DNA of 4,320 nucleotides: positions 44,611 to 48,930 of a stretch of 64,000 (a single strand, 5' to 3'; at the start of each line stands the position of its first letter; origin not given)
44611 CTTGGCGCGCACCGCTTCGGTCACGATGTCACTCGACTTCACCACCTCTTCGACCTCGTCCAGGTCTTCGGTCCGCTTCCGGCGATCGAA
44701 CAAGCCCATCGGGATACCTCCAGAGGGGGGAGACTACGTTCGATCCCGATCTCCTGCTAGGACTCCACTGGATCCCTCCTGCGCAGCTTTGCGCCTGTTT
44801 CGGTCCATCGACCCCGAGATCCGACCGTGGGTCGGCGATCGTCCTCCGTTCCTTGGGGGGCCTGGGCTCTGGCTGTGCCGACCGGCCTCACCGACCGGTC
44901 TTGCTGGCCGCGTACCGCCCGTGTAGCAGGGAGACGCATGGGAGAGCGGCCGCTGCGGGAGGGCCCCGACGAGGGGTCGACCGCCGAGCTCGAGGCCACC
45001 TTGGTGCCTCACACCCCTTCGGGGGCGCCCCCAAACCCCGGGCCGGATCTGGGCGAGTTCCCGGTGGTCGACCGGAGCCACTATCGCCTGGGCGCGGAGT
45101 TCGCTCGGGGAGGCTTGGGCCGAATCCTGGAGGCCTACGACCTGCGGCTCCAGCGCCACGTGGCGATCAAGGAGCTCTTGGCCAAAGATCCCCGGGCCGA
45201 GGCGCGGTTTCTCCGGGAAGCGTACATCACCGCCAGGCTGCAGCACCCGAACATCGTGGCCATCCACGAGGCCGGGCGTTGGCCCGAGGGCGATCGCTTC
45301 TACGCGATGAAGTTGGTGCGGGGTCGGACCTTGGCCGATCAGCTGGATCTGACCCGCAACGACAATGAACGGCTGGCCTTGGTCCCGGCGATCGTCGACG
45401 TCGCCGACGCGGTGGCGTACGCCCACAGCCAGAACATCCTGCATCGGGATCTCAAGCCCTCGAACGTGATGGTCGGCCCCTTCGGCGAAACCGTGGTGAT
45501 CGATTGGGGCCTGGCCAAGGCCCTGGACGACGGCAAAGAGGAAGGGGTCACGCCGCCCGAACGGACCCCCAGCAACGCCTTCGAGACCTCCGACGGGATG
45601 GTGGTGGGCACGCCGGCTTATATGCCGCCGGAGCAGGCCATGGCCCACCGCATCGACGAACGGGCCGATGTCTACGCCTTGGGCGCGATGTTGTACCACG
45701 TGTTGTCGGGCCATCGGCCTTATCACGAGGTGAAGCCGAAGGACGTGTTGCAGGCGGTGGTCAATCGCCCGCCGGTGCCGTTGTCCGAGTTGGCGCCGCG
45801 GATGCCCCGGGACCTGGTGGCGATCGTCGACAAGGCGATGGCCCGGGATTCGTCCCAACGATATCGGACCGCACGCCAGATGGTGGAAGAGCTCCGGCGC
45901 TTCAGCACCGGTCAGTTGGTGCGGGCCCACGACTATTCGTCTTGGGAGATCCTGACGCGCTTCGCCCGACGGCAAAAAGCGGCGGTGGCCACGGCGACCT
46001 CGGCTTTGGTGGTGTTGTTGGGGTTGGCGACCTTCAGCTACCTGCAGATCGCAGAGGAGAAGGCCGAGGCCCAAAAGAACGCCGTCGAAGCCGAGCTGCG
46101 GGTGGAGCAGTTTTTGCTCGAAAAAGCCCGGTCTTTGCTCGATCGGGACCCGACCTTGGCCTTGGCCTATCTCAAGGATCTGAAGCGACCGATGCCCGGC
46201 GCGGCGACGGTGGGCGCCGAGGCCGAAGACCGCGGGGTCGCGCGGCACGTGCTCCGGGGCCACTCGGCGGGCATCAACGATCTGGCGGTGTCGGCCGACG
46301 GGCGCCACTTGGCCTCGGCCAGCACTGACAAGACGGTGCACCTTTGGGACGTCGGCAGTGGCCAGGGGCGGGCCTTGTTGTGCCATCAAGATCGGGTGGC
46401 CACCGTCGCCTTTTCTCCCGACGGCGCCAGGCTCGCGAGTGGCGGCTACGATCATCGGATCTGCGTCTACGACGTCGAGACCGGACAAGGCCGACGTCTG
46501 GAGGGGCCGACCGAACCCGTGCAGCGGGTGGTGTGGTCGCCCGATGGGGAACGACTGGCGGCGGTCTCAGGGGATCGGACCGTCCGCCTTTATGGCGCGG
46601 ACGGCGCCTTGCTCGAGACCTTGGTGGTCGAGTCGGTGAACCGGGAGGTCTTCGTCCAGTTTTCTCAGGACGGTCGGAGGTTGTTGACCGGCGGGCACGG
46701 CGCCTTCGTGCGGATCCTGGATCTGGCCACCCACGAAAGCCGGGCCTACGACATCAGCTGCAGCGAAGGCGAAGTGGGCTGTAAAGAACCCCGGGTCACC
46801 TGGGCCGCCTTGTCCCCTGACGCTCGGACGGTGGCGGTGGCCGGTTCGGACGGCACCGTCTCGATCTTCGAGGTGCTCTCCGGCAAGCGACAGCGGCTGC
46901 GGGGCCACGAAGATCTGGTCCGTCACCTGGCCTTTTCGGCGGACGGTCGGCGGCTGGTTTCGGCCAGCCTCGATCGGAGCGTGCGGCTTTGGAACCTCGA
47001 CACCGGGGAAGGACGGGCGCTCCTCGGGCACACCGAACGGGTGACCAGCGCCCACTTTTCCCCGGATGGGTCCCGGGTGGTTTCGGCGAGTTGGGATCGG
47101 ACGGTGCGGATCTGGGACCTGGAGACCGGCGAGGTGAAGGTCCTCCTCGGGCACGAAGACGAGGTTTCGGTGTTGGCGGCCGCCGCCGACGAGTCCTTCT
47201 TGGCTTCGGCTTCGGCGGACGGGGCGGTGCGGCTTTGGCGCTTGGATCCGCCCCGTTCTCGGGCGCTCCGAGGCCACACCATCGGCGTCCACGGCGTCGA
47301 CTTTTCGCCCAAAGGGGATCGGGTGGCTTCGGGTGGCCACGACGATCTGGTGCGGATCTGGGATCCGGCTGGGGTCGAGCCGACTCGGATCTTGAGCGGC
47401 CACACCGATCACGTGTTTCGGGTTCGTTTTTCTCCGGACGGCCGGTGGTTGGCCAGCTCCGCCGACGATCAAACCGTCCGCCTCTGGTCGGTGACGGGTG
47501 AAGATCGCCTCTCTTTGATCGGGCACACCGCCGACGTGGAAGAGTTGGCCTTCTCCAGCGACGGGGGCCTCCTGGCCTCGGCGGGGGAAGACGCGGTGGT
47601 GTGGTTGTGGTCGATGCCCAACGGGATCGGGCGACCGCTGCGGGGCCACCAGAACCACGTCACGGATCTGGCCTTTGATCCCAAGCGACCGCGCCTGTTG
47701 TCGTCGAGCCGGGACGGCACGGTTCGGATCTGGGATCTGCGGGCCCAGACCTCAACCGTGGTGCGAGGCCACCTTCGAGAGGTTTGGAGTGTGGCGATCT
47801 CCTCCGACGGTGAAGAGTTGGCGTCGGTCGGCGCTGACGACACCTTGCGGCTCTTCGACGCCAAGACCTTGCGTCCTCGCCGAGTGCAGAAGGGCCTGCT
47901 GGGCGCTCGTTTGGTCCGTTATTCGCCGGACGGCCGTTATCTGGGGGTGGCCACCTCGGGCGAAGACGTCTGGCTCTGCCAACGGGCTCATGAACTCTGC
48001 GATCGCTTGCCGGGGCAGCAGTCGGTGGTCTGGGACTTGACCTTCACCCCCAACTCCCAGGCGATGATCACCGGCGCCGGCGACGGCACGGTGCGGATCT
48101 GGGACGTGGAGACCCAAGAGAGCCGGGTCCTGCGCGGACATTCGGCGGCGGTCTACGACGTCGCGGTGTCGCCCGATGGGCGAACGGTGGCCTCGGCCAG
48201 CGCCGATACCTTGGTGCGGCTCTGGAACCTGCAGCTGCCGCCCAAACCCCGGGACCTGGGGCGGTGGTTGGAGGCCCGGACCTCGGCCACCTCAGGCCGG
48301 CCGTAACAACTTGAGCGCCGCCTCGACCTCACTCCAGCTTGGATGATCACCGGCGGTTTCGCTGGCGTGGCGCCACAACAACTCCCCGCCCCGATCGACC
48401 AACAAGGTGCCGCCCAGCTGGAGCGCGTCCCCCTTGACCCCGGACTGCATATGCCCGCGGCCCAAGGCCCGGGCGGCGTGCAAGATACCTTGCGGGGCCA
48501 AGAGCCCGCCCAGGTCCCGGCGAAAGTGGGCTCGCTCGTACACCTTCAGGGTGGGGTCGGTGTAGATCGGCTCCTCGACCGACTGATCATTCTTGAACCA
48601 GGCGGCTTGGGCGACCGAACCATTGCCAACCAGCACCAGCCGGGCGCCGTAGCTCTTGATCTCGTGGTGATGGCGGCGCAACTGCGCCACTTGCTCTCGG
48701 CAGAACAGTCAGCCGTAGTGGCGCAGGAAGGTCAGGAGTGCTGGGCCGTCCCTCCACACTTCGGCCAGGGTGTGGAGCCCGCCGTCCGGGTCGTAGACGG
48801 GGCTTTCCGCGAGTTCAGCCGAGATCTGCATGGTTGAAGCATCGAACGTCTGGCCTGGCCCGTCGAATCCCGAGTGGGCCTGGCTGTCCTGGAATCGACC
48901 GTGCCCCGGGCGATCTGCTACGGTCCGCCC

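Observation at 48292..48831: Candidate selenoprotein: in-frame TGA replacing the first Cys of a PRXL2/SelU-type CxxC motif, with a downstream SECIS-like hairpin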

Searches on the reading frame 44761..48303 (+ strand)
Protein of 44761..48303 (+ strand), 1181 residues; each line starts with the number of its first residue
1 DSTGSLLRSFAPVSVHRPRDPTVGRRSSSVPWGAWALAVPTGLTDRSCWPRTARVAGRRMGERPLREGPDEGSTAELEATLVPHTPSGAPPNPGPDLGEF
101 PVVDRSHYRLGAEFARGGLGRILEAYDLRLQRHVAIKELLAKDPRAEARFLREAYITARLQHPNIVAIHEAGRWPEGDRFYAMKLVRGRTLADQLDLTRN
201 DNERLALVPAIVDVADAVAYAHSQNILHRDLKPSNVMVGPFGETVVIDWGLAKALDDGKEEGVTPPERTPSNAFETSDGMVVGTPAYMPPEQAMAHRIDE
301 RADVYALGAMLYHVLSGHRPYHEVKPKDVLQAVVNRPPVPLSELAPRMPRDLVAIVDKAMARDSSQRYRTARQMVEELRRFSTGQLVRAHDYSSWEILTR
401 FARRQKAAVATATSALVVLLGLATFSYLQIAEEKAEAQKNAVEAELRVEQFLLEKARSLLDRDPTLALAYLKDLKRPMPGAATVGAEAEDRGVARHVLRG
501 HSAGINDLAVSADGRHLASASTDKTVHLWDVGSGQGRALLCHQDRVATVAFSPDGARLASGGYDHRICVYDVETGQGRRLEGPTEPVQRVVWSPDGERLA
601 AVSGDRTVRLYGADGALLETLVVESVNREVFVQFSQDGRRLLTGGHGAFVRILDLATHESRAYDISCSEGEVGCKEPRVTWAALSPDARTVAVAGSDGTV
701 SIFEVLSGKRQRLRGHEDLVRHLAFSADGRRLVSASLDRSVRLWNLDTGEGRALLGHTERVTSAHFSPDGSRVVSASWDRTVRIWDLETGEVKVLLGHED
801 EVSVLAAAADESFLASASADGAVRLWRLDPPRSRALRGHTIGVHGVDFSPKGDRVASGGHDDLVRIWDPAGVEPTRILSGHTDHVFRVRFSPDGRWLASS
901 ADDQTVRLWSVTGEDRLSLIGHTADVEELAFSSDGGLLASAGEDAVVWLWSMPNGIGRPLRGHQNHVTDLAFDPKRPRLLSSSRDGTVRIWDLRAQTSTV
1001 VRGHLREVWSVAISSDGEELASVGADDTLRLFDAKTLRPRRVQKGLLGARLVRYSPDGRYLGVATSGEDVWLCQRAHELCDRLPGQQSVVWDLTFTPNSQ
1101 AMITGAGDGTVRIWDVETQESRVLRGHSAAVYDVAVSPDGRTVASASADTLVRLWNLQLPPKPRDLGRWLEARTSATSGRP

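Call 33: search_protein_families(library=pfam, proteins=[window:44761-48303:+], max_evalue=0.0001)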
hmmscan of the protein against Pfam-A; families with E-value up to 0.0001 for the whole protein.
window:44761-48303:+ (1181 aa): 53 families (the best 25 are shown)
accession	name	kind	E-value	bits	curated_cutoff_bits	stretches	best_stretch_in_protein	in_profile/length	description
PF00400.38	WD40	-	8.9e-133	427.6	27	12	873-910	2-39/39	WD domain, G-beta repeat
PF25174.1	Beta-prop_THOC3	-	2e-130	434.1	305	4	680-916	6-247/272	THOC3 beta-propeller domain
PF24814.1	WD40_Prp19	-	3.5e-129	430.2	320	7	753-910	44-205/281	Prp19 WD40 domain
PF25173.1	Beta-prop_WDR3_1st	-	1.5e-127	422.9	154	5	675-828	28-184/184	WDR3 first beta-propeller domain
PF24817.1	WD40_WDHD1_1st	-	2.1e-89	300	109.9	6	922-998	85-162/291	WDHD1 first WD40 domain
PF25175.1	Beta-prop_WDR5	-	5.9e-89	298.7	250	5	878-995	6-125/296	WDR5 beta-propeller domain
PF25172.1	Beta-prop_WDR3_2nd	-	8.4e-83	278.4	140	5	632-827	86-287/293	WDR3 second beta-propeller domain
PF24807.1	WD40_CDC20-Fz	-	6.8e-77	259.1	200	7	1051-1158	56-165/292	CDC20/Fizzy WD40 domain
PF25168.1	Beta-prop_WDR36-Utp21_2nd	-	2.3e-75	254.4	84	6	798-951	156-310/335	WDR36/Utp21 second beta-propeller domain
PF23414.1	Beta-prop_EML_2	-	1.6e-67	228.1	90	4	805-955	4-156/266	Echinoderm microtubule-associated protein second beta-propeller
PF24105.1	Beta-prop_CAF1B_HIR1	-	1.5e-66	225.4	80.5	6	712-791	125-205/383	CAF1B/HIR1 beta-propeller domain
PF25047.1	Beta-prop_TEP1_2nd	-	1.9e-59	201.3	89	5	752-878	84-213/255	TEP-1 second beta-propeller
PF25391.1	WD40_Gbeta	-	7.7e-59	199.8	150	4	872-1027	133-291/340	G protein beta WD-40 repeat protein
PF24796.1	WDR55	-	1.4e-58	198.7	200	4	757-826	52-122/296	WDR55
PF24805.1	EIF3I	-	4.4e-54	184.2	200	5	540-748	7-219/324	EIF3I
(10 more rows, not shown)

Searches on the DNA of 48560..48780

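Call 62: search_rna_families(source=window, start=48560, end=48780, threshold=evalue, max_evalue=10)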
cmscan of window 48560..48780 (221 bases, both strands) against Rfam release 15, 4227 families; matches with E-value up to 10: 1.
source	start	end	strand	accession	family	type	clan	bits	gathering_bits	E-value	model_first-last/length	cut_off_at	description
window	48711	48765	-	RF04083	MIR528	Gene; miRNA;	-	13.7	62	3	1-89/89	no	MIR528 microRNA precursor family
